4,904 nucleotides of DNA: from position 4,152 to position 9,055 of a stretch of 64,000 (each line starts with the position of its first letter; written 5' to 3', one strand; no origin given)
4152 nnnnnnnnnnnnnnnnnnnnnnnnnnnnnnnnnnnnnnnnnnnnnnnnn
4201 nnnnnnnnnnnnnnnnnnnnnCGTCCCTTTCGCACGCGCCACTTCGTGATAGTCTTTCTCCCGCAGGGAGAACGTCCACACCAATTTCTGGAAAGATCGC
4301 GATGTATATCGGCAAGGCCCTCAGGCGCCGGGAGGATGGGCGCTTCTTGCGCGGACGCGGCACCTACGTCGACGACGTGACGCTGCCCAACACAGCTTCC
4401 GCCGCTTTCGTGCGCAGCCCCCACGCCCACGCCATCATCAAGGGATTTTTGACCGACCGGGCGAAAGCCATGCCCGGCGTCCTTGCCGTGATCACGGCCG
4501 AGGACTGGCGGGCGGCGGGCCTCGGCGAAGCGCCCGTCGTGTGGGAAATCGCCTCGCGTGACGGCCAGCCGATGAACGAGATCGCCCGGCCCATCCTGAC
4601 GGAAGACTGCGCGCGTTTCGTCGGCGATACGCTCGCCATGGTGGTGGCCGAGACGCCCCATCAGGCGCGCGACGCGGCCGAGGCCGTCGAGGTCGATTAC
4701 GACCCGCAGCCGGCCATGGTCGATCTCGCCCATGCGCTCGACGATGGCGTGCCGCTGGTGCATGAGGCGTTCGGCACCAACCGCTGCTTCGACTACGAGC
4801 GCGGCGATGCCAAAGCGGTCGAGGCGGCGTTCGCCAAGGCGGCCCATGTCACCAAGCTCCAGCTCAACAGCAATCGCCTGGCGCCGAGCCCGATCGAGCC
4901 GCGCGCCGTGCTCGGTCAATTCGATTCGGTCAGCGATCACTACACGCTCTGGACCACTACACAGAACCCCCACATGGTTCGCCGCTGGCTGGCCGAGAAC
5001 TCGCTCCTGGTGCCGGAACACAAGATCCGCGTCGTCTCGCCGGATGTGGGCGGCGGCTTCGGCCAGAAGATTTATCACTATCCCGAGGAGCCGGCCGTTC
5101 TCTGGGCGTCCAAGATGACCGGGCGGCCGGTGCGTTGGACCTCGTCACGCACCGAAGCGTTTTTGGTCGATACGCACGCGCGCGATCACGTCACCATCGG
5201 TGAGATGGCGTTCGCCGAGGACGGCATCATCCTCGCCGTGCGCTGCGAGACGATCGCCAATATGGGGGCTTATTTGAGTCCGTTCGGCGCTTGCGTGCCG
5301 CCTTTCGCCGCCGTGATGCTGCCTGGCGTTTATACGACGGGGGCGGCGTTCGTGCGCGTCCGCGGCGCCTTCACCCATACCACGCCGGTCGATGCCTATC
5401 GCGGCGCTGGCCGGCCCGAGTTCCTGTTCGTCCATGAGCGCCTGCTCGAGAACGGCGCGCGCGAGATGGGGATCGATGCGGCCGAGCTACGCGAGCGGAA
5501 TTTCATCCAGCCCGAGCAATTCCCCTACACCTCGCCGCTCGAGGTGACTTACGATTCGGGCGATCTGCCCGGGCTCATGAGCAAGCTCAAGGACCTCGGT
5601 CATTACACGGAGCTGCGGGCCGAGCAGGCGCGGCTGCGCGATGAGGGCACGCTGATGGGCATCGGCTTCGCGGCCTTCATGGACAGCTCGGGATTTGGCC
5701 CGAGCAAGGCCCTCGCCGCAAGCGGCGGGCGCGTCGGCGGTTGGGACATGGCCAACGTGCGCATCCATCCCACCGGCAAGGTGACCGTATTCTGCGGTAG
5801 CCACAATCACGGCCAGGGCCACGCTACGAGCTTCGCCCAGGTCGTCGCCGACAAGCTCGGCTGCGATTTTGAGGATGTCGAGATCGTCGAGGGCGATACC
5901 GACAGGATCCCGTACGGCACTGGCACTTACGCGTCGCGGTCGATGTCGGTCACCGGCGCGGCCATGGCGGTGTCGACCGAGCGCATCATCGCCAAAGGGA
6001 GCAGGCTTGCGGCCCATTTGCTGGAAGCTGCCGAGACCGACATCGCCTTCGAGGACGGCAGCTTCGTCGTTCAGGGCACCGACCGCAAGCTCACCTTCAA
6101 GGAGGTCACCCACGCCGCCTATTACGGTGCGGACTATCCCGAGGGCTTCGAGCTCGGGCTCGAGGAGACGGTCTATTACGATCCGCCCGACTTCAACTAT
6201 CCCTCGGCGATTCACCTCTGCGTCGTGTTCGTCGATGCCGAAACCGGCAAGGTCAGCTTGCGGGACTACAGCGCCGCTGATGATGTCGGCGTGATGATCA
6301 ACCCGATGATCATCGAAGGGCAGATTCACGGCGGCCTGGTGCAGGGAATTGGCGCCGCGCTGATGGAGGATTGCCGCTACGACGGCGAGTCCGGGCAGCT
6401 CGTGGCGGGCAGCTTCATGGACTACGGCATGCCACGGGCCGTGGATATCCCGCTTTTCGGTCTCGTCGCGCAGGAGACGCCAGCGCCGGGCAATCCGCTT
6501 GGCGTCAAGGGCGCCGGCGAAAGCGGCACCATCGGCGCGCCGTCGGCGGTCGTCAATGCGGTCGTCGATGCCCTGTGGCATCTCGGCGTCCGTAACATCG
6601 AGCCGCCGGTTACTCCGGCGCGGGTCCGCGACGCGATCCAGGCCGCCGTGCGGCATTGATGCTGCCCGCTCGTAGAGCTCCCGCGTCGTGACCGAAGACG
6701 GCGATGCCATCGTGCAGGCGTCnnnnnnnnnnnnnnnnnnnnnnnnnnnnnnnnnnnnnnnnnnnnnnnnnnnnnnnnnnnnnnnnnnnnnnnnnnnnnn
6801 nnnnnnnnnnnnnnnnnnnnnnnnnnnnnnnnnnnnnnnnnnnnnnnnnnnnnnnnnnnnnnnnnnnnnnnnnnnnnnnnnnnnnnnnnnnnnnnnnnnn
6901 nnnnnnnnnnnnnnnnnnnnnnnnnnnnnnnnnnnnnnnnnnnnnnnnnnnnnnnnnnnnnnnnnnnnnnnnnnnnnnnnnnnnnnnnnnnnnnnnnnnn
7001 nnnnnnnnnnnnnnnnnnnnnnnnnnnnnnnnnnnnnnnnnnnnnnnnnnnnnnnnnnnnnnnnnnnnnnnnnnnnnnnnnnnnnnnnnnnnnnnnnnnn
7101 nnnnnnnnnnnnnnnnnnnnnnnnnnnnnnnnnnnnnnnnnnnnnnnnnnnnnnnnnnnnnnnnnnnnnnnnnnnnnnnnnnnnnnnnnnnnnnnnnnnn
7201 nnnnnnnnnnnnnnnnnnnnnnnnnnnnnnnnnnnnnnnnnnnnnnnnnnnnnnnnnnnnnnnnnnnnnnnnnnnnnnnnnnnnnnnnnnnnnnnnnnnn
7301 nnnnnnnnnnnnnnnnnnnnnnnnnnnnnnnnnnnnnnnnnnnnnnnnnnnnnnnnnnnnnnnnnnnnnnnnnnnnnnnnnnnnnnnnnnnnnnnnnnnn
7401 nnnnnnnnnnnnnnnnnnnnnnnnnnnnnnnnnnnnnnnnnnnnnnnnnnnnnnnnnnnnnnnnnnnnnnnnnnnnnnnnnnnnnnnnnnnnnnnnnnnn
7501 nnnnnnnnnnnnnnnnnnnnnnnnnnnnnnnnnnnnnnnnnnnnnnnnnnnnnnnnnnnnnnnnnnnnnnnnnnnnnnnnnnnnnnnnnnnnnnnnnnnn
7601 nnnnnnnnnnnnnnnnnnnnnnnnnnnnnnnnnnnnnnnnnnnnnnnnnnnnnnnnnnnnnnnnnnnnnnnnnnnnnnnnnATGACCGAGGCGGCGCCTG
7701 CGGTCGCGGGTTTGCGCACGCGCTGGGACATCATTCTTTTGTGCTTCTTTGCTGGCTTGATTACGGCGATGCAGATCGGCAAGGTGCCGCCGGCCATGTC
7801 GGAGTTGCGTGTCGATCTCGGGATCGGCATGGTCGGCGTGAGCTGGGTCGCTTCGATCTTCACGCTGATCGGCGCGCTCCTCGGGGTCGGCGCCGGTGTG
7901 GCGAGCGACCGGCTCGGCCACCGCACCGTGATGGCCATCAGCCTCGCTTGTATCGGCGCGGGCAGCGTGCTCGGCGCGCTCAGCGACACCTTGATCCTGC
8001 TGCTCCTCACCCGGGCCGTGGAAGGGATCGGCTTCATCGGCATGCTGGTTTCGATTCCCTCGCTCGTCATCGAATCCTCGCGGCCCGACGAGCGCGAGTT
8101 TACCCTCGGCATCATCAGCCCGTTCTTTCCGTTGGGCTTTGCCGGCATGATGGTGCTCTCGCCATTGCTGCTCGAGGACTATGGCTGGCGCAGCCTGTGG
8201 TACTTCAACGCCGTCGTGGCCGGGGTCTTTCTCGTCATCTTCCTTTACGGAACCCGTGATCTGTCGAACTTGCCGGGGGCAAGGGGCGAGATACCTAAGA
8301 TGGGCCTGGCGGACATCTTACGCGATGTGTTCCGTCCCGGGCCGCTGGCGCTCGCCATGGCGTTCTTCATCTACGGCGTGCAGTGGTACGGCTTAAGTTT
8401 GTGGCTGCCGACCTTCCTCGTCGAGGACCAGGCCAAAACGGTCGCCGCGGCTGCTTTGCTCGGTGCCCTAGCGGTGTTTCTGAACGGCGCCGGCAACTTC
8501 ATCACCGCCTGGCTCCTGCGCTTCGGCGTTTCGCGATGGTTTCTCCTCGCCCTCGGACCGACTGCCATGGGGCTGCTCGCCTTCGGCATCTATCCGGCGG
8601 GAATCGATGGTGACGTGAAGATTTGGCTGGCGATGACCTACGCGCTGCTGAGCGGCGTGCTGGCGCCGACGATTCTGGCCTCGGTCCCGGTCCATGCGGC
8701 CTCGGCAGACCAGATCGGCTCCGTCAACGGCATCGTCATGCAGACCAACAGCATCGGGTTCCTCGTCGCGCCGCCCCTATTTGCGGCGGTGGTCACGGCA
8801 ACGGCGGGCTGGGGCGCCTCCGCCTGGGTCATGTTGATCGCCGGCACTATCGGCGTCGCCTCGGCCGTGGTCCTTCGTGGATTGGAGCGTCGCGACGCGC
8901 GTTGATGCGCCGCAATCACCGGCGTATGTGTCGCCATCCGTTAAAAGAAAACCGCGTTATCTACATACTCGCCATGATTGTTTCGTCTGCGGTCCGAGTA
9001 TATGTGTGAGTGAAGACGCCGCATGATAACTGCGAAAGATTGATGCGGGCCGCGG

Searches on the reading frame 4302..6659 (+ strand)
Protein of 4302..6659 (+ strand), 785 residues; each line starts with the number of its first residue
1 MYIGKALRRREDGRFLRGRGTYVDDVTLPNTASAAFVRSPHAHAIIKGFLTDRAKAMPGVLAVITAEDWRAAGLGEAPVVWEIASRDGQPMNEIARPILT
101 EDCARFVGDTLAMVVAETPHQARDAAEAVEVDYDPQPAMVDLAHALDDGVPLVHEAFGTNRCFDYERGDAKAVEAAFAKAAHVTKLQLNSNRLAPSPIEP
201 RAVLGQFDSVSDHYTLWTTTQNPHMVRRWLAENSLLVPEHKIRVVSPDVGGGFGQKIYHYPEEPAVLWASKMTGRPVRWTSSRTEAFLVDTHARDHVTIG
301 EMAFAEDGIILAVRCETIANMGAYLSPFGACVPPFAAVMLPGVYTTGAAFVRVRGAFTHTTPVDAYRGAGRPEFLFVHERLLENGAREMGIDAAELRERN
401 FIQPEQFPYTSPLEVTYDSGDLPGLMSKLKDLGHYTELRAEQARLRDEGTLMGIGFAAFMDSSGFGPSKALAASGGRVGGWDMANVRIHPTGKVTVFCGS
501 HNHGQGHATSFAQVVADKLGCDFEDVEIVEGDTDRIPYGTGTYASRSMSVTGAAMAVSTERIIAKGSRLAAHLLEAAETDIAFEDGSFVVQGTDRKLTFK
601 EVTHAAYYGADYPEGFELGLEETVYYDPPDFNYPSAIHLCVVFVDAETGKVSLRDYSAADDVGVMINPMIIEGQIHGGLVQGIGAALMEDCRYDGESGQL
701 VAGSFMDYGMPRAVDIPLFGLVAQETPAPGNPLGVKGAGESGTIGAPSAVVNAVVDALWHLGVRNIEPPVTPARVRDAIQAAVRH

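Call 54: search_protein_families(library=pfam, proteins=[window:4302-6659:+], max_evalue=0.00001)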
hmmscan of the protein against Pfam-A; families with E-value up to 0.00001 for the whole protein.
window:4302-6659:+ (785 aa): 3 families
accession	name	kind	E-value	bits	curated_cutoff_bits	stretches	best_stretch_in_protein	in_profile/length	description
PF20256.3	MoCoBD_2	-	7.7e-87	291.8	27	1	429-717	2-283/283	Molybdopterin cofactor-binding domain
PF02738.23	MoCoBD_1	-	3.2e-73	246.3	27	1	153-401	1-244/244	Molybdopterin cofactor-binding domain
PF01315.27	Ald_Xan_dh_C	-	6.2e-24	84.9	31.3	1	18-137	2-110/110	Aldehyde oxidase and xanthine dehydrogenase, a/b hammerhead domain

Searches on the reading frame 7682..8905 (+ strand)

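Call 54: search_protein_families(library=pfam, proteins=[window:7682-8905:+], max_evalue=0.00001)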
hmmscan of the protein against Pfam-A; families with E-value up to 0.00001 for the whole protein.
window:7682-8905:+ (407 aa): 2 families
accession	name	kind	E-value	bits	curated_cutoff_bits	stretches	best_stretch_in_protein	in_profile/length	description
PF07690.21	MFS_1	-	2.2e-39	135.8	33.4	1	22-364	2-347/347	Major Facilitator Superfamily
PF00083.30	Sugar_tr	-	3.7e-06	26.5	22.3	1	51-187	46-188/452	Sugar (and other) transporter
